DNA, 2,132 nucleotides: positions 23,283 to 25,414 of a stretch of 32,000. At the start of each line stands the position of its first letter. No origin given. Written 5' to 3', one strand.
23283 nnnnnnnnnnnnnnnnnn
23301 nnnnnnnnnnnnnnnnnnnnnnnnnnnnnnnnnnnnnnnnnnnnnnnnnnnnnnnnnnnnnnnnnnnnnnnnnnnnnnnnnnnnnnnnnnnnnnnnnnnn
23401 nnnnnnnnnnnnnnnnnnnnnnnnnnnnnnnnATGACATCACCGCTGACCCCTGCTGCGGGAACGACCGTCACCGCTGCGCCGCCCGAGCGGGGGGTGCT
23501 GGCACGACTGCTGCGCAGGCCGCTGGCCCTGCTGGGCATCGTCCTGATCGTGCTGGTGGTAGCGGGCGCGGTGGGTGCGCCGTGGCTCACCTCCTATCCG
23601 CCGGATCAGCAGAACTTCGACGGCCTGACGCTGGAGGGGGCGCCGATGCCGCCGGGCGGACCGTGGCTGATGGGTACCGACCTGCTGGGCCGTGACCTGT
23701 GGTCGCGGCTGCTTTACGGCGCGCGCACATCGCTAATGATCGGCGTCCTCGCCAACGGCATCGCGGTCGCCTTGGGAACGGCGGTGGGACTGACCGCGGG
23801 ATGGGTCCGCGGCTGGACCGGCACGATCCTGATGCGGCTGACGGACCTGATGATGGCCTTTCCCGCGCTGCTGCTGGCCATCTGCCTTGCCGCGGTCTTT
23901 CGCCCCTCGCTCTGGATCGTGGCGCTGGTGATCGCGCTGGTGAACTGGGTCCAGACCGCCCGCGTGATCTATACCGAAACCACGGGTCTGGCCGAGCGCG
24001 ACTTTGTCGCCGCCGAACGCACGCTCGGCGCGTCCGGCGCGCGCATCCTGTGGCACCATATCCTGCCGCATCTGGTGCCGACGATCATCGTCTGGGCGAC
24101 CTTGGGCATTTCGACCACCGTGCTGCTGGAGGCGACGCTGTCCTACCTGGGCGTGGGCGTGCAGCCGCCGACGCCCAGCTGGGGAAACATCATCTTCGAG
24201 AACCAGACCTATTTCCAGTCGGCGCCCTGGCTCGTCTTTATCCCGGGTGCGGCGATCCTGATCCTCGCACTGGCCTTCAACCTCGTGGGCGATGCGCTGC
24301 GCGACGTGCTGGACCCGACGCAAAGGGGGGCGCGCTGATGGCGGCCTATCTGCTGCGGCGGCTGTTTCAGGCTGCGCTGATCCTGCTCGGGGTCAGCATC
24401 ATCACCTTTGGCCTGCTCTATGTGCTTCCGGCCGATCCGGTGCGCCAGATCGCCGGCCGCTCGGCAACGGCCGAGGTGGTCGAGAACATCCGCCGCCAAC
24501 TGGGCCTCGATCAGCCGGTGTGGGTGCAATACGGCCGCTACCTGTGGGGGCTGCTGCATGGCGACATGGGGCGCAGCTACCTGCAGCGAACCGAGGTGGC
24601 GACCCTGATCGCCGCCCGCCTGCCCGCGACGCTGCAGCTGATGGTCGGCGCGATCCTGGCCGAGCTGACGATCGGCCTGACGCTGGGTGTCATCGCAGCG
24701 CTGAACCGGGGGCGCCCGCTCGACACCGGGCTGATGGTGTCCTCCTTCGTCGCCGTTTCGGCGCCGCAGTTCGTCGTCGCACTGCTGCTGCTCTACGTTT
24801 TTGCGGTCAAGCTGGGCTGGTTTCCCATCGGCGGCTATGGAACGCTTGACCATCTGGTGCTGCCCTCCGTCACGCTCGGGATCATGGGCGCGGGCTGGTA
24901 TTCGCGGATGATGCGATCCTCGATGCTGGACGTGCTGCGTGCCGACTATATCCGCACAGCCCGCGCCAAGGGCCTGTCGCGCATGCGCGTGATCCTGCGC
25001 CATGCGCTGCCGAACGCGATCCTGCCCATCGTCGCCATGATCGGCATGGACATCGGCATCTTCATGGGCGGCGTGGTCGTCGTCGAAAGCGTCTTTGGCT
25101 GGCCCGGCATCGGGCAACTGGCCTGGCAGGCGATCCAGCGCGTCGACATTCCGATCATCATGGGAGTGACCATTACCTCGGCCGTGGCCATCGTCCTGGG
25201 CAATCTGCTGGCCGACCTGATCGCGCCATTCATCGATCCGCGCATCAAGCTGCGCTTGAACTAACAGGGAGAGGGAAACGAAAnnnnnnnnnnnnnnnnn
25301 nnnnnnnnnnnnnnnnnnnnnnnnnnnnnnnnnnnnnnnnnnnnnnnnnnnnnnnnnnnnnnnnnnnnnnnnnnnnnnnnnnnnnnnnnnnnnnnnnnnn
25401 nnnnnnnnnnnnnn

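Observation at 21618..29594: AmiC/AmiR (ANTAR) pair heading a 7-gene operon: a peptide-type ABC importer with an embedded FmdA/AmdA amidase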

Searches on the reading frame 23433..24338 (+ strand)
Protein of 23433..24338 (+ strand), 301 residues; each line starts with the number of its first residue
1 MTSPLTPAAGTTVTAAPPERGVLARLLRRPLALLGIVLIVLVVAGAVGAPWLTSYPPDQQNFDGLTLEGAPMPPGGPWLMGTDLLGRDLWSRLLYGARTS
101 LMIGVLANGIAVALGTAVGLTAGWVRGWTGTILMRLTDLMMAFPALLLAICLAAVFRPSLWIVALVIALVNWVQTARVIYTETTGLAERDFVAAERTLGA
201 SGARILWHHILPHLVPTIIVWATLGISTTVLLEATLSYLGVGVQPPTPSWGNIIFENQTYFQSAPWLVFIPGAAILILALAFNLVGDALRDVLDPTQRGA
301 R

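Call 5: search_protein_families(library=pfam, proteins=[window:23433-24338:+], max_evalue=0.01)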
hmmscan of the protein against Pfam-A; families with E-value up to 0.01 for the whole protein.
window:23433-24338:+ (301 aa): 2 families
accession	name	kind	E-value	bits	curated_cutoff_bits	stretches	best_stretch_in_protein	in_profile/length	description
PF00528.27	BPD_transp_1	-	1.5e-26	93.7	26.4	1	115-298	1-183/184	Binding-protein-dependent transport system inner membrane component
PF12911.12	OppC_N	-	2e-09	37.6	23.9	1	22-63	6-47/53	N-terminal TM domain of oligopeptide transport permease C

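Call 6: search_protein_families(library=ncbifam, proteins=[window:23433-24338:+], max_evalue=0.01)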
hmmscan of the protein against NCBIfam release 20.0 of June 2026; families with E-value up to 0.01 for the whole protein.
window:23433-24338:+ (301 aa): 21 families
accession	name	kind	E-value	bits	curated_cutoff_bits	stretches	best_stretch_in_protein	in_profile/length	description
NF045476.1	Opp4C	equivalog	9.4e-79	264.5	350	1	22-295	6-277/278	oligopeptide ABC transporter permease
NF045474.1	Opp2C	equivalog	3.5e-74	249.4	300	1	73-294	15-236/236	nickel transporter permease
NF045473.1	Opp1C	equivalog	2.5e-68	230.4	350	1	29-296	4-266/267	nickel/cobalt ABC transporter permease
TIGR02790.1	nickel_nikC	equivalog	2e-67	227.5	358.45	1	34-294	3-258/258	nickel ABC transporter permease subunit NikC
NF011662.0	PRK15082.1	equivalog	7.4e-64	216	484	1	18-296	25-299/303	glutathione ABC transporter permease GsiD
NF008160.0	PRK10913.1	equivalog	1.4e-62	211.8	483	1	31-296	31-297/300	dipeptide ABC transporter permease DppC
NF007738.0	PRK10417.1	equivalog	4.4e-60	203.5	335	1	31-297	10-271/277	nickel ABC transporter permease subunit NikC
NF007376.0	PRK09881.1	equivalog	1.8e-59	201.2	434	1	25-299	26-295/298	D,D-dipeptide ABC transporter permease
NF045475.1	Opp3C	equivalog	2.4e-57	194.5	450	1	78-298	108-328/328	oligopeptide ABC transporter permease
NF047573.1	opine_perm_CntC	exception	4.9e-50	170.4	440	1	23-296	2-270/271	staphylopine uptake ABC transporter permease subunit CntC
NF011935.0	PRK15406.1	equivalog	1.1e-49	169.8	433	1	25-298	32-302/302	oligopeptide ABC transporter permease OppC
NF043080.1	MMSYN1_0166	equivalog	3.7e-47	160.8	370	1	22-296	30-304/307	oligopeptide ABC transporter permease OppC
NF011691.0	PRK15111.1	equivalog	1.8e-38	132.8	379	1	32-293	29-291/296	putrescine export ABC transporter permease SapC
NF011596.0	PRK15021.1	subfamily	9.1e-26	90.7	439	1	69-297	112-339/341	microcin C ABC transporter permease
NF007047.0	PRK09500.1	equivalog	3.2e-05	23.7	326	1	92-221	55-188/257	spermidine/putrescine ABC transporter permease PotC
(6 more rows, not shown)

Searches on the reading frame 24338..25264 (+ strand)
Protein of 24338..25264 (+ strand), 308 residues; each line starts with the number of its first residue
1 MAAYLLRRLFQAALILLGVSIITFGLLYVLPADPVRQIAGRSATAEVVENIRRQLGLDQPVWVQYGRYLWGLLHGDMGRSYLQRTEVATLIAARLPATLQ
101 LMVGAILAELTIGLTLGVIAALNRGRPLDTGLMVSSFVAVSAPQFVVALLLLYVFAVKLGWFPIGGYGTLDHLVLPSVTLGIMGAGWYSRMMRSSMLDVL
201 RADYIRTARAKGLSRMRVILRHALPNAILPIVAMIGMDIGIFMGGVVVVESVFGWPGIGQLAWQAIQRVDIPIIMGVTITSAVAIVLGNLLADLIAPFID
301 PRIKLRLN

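Call 5: search_protein_families(library=pfam, proteins=[window:24338-25264:+], max_evalue=0.01)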
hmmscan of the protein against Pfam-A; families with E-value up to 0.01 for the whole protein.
window:24338-25264:+ (308 aa): 2 families
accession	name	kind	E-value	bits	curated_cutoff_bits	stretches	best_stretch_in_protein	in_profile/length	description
PF00528.27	BPD_transp_1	-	3.6e-44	151.1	26.4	1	113-304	1-183/184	Binding-protein-dependent transport system inner membrane component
PF19300.4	BPD_transp_1_N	-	4e-21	75.8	23.8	1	1-101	1-113/114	Binding-prot-dependent transport system membrane comp, N-term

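Call 6: search_protein_families(library=ncbifam, proteins=[window:24338-25264:+], max_evalue=0.01)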
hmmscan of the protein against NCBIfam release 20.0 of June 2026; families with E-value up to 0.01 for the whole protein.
window:24338-25264:+ (308 aa): 24 families
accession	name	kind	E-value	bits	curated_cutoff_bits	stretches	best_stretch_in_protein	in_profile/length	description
NF045470.1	Opp2B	equivalog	6.1e-94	314.6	350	1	8-304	1-300/300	nickel ABC transporter permease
NF045469.1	Opp1B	equivalog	1.3e-80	271.2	380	1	1-304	1-307/307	nickel/cobalt ABC transporter permease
TIGR02789.1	nickel_nikB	equivalog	5.2e-79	265.9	447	1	1-304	1-307/314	nickel ABC transporter permease subunit NikB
NF011661.0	PRK15081.1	equivalog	1.5e-74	251.2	463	1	1-305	1-305/306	glutathione ABC transporter permease GsiC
NF045472.1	Opp4B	equivalog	4.1e-74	249.7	450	1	1-304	1-319/319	oligopeptide ABC transporter permease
NF007677.0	PRK10352.1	equivalog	1.3e-73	247.9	433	1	1-305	1-308/314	nickel ABC transporter permease subunit NikB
NF045471.1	Opp3B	equivalog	2e-73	247.5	480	1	1-305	1-304/308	oligopeptide ABC transporter permease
NF008161.0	PRK10914.1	equivalog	1.5e-65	221.6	590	2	170-304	202-336/339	dipeptide ABC transporter permease DppB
NF007008.0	PRK09471.1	equivalog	7.1e-63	212.9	388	1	1-304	1-305/306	oligopeptide ABC transporter permease OppB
NF011690.0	PRK15110.1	equivalog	1.4e-37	129.8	432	2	169-301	179-311/321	putrescine export ABC transporter permease SapB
NF011712.0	PRK15133.1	subfamily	3e-32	112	445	1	40-305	78-361/364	microcin C ABC transporter permease YejB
NF043081.1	MMSYN1_0165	equivalog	2.9e-31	108.8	350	1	82-306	162-387/388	oligopeptide ABC transporter permease OppB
NF045476.1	Opp4C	equivalog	5e-13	48.9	350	1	89-259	72-222/278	oligopeptide ABC transporter permease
NF045473.1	Opp1C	equivalog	3.7e-12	46.2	350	1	82-260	55-213/267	nickel/cobalt ABC transporter permease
NF045474.1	Opp2C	equivalog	1.3e-11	44.5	300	1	96-259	40-184/236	nickel transporter permease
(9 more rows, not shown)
